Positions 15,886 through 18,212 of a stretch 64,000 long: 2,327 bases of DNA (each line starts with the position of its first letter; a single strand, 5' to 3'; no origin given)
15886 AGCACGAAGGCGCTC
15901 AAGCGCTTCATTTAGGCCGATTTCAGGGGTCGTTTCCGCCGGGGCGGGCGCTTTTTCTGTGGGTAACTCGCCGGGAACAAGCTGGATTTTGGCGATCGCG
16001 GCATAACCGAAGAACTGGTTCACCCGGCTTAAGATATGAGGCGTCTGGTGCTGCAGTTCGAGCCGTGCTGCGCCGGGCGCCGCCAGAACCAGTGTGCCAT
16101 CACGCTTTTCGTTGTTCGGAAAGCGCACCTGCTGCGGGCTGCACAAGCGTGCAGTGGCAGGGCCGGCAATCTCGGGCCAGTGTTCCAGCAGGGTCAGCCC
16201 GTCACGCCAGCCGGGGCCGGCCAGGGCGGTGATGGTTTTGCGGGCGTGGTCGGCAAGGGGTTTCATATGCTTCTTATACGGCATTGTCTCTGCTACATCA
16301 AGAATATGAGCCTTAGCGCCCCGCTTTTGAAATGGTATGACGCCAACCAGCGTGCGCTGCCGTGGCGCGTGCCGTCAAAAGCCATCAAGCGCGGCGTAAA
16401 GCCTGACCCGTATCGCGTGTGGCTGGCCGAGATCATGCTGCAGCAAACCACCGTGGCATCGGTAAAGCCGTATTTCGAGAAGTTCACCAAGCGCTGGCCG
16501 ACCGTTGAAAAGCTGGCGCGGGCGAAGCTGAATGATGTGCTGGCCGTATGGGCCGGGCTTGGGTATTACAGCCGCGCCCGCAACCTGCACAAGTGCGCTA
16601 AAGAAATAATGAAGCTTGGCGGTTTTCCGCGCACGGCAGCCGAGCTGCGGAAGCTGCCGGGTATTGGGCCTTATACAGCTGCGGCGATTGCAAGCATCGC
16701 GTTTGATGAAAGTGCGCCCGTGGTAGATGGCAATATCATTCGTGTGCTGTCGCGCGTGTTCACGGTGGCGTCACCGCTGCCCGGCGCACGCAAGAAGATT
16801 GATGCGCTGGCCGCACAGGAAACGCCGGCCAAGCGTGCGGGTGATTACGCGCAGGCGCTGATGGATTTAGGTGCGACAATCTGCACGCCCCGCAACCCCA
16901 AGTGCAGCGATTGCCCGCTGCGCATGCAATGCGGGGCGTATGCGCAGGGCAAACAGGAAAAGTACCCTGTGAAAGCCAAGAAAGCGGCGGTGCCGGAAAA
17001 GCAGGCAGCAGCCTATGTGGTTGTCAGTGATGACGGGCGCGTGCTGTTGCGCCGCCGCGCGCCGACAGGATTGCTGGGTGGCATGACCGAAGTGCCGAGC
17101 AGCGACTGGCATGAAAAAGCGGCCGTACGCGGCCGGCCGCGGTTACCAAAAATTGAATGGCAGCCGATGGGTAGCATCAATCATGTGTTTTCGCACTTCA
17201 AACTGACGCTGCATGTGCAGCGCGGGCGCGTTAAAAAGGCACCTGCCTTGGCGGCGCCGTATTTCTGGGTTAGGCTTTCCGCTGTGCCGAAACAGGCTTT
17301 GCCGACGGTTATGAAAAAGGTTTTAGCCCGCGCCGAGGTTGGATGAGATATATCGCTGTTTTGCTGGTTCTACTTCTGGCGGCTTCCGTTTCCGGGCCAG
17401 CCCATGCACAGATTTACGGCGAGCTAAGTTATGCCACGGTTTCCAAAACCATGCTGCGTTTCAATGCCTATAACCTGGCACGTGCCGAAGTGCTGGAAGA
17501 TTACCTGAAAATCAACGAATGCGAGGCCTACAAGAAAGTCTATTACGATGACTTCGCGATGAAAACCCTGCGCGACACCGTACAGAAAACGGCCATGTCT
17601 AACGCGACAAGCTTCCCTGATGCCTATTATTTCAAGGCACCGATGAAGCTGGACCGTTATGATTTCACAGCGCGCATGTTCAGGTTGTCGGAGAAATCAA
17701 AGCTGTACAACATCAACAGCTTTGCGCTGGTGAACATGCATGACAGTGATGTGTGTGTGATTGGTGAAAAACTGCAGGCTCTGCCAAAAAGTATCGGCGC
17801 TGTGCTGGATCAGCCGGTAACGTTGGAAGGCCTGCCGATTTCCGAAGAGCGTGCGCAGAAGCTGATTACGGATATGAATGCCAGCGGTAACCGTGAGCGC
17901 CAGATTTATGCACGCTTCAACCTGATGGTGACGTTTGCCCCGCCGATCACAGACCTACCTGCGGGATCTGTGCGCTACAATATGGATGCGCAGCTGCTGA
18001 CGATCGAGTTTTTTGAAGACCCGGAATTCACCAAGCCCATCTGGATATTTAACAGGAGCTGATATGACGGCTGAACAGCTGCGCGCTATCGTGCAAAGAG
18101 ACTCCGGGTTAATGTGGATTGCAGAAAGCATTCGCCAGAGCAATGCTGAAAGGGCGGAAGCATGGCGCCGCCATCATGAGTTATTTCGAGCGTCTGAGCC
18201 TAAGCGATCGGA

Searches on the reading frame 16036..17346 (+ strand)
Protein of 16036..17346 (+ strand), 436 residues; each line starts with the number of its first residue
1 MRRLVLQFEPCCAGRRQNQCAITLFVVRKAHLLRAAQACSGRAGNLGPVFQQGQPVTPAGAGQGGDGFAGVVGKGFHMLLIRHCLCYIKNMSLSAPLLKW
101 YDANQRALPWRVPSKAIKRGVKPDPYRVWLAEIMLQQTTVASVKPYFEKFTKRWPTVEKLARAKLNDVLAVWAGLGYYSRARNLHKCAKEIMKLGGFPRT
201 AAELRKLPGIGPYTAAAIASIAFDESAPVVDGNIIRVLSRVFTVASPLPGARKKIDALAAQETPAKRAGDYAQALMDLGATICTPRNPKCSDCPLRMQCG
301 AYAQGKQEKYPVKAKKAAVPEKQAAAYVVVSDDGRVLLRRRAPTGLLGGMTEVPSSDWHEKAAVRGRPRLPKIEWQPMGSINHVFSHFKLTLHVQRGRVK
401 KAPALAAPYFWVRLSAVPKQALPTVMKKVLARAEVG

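Call 44: search_protein_families(library=pfam, proteins=[window:16036-17346:+], max_evalue=0.001)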
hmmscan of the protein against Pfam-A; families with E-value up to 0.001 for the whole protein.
window:16036-17346:+ (436 aa): 4 families
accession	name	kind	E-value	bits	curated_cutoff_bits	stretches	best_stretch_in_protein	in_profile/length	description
PF14815.12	NUDIX_4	-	1.5e-21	76.8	35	1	327-431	3-112/113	NUDIX domain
PF00730.31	HhH-GPD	-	1.9e-21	76.9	26.2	1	131-246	2-91/108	HhH-GPD superfamily base excision DNA repair protein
PF00633.29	HHH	-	6.6e-08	32.5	24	1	195-221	4-30/30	Helix-hairpin-helix motif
PF10576.14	EndIII_4Fe-2S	-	5e-05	23.9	20.5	1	283-299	1-17/17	Iron-sulfur binding domain of endonuclease III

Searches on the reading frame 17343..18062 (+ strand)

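Call 44: search_protein_families(library=pfam, proteins=[window:17343-18062:+], max_evalue=0.001)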
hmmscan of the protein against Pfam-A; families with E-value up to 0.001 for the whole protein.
window:17343-18062:+ (239 aa): 1 family
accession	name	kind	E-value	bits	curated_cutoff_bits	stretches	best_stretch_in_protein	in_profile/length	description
PF16144.10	DUF4852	-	2.3e-13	50.7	22.8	1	50-173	4-112/116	Domain of unknown function (DUF4852)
